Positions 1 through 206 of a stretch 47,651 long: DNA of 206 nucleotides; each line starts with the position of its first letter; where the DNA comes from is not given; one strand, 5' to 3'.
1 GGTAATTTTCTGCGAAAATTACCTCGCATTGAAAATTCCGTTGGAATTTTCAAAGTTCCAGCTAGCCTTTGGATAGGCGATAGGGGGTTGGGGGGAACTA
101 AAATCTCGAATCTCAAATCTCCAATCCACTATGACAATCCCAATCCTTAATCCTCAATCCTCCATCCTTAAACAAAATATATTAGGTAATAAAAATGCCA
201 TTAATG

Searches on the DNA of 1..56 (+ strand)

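Call 30: build_rna_model(alignment_id=A3, structure=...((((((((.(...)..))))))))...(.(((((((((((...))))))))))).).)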
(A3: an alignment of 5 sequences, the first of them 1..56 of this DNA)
Model R1 built from alignment A3 (5 sequences, 60 columns); structure: as given.
model positions 60; base pairs 21; branch points 1; effective number of sequences 2.69; information 0.931 bits per position. Calibrated on 0.2 Mb of random sequence (short: E-values are rough).
structure used (alignment columns):
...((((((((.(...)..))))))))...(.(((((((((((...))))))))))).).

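Call 31: search_with_rna_model(model_id=R1, source=window, filters=off, max_evalue=10)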
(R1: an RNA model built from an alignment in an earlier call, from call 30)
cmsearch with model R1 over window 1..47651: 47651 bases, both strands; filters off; matches with E-value up to 10: 26.
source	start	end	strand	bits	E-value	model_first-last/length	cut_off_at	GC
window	43073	43132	+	86.1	6.3e-19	1-60/60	no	0.43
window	41214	41273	-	85.6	8.4e-19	1-60/60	no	0.4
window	41274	41333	-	81.4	8.8e-18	1-60/60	no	0.5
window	1669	1727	+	77.3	8.4e-17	1-60/60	no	0.37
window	1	56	+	65.4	5.8e-14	4-60/60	no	0.34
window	41244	41304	+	28.1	5.2e-05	1-60/60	no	0.51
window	27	55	-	23.6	0.00064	31-59/60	no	0.31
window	41214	41243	+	22.8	0.00098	30-59/60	no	0.27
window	16166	16194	-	19.2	0.0073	31-59/60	no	0.48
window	43103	43131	-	19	0.0079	31-59/60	no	0.34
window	16133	16195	+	15.6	0.052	1-60/60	no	0.43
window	26061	26112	-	13.5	0.16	1-60/60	no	0.44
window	1698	1726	-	13.5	0.17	31-59/60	no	0.34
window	22488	22519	+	11.5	0.49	1-60/60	no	0.44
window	1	23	-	11.4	0.52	4-27/60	no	0.35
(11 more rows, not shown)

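Call 32: search_with_rna_model(model_id=R1, sources=[L013, L008, L006, L007, L009, L010, L011, L012], filters=off, max_evalue=10)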
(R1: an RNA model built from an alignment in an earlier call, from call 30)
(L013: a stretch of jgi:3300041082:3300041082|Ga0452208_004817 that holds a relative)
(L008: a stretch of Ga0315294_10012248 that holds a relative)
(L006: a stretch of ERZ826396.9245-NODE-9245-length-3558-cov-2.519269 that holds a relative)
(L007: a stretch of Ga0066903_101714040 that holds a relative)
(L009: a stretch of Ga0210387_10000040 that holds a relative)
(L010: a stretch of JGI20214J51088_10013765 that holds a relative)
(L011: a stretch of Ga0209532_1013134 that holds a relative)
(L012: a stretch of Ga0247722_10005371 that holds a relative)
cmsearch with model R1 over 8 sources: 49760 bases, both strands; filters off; matches with E-value up to 10: 35.
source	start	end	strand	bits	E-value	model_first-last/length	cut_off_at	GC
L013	2627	2685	+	31.9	6.9e-06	1-60/60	no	0.31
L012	2560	2605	-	23.7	0.00063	1-60/60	no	0.41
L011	1990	2037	-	22.9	0.00099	1-60/60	no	0.42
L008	6815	6852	+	18.6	0.01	1-60/60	no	0.55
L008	1759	1801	+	17.9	0.016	1-60/60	no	0.58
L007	1004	1078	+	16.5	0.033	1-60/60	no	0.52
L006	1316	1348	-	16.2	0.039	1-60/60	no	0.48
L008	1637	1674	+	15.4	0.061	1-60/60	no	0.58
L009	5923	5958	-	13.9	0.14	1-60/60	no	0.58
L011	2046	2102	+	11.7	0.47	1-60/60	no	0.61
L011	2392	2450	+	11.6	0.49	1-60/60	no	0.61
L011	3926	3975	-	11.5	0.53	1-60/60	no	0.46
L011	2569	2642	+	11.1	0.65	1-60/60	no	0.45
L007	219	276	-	11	0.68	1-60/60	no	0.62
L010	1305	1338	-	10.7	0.81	33-58/60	no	0.29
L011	3257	3308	+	10.1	1.2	1-60/60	no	0.29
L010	1306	1338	+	9.5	1.6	33-57/60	no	0.3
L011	1809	1858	-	8.9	2.2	1-60/60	no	0.5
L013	2424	2450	+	8.3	3.1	32-58/60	no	0.19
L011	2348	2369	-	8.1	3.4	5-26/60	no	0.27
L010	944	992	-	8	3.6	1-60/60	no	0.49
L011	2168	2202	+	7.9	3.7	1-60/60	no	0.49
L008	3166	3221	+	7.9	3.8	1-60/60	no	0.41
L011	3487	3518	+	7.4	5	1-60/60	no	0.31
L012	5105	5123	+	7.4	5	36-54/60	no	0.63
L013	10545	10594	-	7.4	5.1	1-60/60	no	0.44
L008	6473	6520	-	7.4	5.2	1-60/60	no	0.42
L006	3389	3458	+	7.1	5.9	1-60/60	no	0.39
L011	4111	4184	+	7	6.4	1-60/60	no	0.5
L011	2381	2451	-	6.9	6.6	1-60/60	no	0.55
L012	3332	3389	-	6.7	7.4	1-60/60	no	0.43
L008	1625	1665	-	6.7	7.6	1-60/60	no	0.56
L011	2710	2759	-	6.6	7.8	1-60/60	no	0.46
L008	1742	1787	-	6.3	9.3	1-60/60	no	0.57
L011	3390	3406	+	6.3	9.3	37-53/60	no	0.29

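Call 42: search_with_rna_model(model_id=R1, sources=[L014, L015], filters=off, max_evalue=10)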
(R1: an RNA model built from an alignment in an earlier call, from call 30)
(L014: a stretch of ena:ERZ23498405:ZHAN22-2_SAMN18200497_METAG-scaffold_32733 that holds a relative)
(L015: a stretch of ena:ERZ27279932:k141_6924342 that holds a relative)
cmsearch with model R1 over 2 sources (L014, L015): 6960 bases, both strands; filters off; matches with E-value up to 10: 9.
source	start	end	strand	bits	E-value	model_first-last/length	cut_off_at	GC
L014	5203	5250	+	40.9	6.4e-09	1-60/60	no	0.54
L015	1619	1668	-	17.1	0.0033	1-60/60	no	0.52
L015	1611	1649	+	13.9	0.02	1-60/60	no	0.46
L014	5173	5232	-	12.4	0.045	1-60/60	no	0.55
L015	1316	1377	+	6.6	1.1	1-60/60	no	0.44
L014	1594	1610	+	5.9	1.6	37-53/60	no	0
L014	3049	3059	-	3.7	5.4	40-50/60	no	0.64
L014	2926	2936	-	3.3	6.7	40-50/60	no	0.82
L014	120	131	+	3.1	7.5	10-21/60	no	0.25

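Call 56: search_with_rna_model(model_id=R1, sources=[L017, L018], filters=off, max_evalue=10)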
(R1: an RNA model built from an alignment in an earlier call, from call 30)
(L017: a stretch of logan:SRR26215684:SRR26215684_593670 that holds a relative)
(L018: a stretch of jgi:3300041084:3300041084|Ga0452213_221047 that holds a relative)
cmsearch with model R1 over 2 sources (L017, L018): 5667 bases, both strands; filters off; matches with E-value up to 10: 11.
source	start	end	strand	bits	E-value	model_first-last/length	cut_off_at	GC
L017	2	18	+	11.4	0.062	37-53/60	no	0.29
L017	1403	1453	-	5.3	1.8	1-60/60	no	0.41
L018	1170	1228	+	4.2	3.3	1-60/60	no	0.61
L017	2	18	-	3.6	4.7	37-53/60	no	0.29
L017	994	1008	-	3.3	5.4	38-52/60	no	0.2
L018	939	953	-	3.3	5.4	38-52/60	no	0.2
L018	612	674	+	2.7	7.5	1-60/60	no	0.51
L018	2066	2080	+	2.6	8.2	38-52/60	no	0.4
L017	815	833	-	2.5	8.5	36-54/60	no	0.32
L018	760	778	-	2.5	8.5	36-54/60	no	0.32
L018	2420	2458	-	2.2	9.9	1-60/60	no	0.51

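Call 69: search_with_rna_model(model_id=R1, sources=[L020, L019], filters=off, max_evalue=10)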
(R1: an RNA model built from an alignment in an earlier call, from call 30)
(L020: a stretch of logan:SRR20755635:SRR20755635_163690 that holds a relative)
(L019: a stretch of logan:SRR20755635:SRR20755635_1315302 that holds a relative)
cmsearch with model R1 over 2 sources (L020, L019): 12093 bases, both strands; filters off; matches with E-value up to 10: 4.
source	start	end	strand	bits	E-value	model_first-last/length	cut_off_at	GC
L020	5344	5396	-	5.5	3.4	1-60/60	no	0.62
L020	5373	5446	+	4.9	4.8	1-60/60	no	0.55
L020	3908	3950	-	4.2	7.2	1-60/60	no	0.6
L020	3908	3933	+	4.2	7.3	30-59/60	no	0.73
